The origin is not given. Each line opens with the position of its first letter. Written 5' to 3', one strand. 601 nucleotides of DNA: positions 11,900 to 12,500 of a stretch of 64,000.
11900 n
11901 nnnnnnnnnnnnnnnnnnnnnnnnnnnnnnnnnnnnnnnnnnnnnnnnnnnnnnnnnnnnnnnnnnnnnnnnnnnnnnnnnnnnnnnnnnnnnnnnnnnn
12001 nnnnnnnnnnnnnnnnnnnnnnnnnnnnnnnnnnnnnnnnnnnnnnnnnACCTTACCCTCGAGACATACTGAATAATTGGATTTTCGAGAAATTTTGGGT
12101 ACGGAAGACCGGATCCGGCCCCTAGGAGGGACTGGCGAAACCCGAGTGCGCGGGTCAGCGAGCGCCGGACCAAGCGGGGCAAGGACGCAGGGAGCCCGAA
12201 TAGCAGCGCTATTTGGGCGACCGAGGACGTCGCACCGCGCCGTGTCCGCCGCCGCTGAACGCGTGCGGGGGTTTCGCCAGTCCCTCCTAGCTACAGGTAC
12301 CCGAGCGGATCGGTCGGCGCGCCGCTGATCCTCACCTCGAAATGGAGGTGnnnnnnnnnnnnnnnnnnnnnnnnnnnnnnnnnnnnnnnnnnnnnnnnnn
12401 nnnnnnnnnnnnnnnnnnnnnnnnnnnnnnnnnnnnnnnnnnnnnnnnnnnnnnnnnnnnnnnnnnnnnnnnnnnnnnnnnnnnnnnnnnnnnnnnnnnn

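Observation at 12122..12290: Candidate novel structured RNA (copy 1): identical core blocks, variable hairpin and a covarying helix shared with 37064-37162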

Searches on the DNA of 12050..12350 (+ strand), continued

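Call 58: search_with_rna_model(model_id=R1, sources=[L100, L101, L102, L103, L104, L105, L106, L107, L108, L109, L110, L111, L112, L113, L114, L115, L116, L117, L118, L119, L120, L121, L122, L123, L124, L125, L126, L127, L128], max_evalue=0.01)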
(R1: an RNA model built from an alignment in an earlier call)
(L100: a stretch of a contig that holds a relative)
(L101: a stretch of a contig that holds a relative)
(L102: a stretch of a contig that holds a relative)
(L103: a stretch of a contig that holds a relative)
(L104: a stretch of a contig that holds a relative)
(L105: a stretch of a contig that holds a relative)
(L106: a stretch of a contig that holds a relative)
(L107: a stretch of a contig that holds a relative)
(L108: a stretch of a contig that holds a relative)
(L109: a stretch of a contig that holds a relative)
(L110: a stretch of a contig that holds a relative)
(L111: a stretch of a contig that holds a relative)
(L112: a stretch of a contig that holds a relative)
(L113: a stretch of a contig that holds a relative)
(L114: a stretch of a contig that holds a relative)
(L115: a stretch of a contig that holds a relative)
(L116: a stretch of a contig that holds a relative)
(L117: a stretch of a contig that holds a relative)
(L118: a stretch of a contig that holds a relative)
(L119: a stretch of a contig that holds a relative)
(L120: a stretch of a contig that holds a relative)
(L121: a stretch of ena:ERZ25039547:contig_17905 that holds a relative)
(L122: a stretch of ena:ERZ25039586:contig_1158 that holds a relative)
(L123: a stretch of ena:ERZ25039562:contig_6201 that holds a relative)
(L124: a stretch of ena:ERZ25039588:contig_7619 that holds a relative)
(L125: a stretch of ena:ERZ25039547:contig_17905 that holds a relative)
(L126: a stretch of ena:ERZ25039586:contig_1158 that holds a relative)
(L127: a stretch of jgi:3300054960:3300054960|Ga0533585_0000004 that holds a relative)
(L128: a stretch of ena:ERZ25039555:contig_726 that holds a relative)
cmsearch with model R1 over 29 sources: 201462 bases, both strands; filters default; matches with E-value up to 0.01: 23.
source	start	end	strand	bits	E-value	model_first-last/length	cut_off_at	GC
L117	2028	2140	-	105.5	1.8e-24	1-113/113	no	0.71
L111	5764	5876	-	104.3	3.7e-24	1-113/113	no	0.68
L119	2764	2876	+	102.2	1.2e-23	1-113/113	no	0.7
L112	2457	2569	-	101.9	1.5e-23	1-113/113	no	0.7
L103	6424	6536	+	101.3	2.1e-23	1-113/113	no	0.65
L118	7169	7281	-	99.1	7.6e-23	1-113/113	no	0.68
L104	2154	2268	-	98.5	1.1e-22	1-113/113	no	0.72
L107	130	243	+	98.4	1.2e-22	1-113/113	no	0.68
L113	3613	3724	+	93.8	1.8e-21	1-113/113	no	0.66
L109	1592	1704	-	93.3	2.5e-21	1-113/113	no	0.65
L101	777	890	+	86.7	1.2e-19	1-113/113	no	0.67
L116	2099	2213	-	86.2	1.6e-19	1-113/113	no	0.67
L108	87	204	+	81.7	2.3e-18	1-113/113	no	0.68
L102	194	309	-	76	6.5e-17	1-113/113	no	0.73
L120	6157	6270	-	75.6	8.5e-17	1-113/113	no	0.69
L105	3473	3587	-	72.3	6e-16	1-113/113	no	0.75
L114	4151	4266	-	71.5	9.1e-16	1-113/113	no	0.6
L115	536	654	-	71.1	1.2e-15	1-113/113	no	0.7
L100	68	183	+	69.9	2.4e-15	1-113/113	no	0.7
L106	7027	7144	-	67.8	8.5e-15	1-113/113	no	0.67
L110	6514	6630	-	65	4.3e-14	1-113/113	no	0.71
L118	7782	7914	+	57.5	3.6e-12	1-113/113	no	0.66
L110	4644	4761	+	55.1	1.5e-11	1-113/113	no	0.68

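Call 69: search_rna_families(sources=[L105, L014, L001, L003, L037, L064], threshold=gathering)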
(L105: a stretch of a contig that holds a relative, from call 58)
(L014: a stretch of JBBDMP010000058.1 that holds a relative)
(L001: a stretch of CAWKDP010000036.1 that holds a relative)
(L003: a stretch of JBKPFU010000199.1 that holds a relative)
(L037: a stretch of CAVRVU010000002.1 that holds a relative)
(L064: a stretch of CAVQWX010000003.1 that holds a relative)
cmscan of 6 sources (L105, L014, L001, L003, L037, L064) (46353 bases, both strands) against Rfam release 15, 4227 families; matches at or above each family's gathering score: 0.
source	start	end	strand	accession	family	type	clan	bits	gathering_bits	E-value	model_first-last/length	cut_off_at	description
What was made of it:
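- On Any Rfam 15 RNA family: Six other loci holding 14 copies give no hit (call 69).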
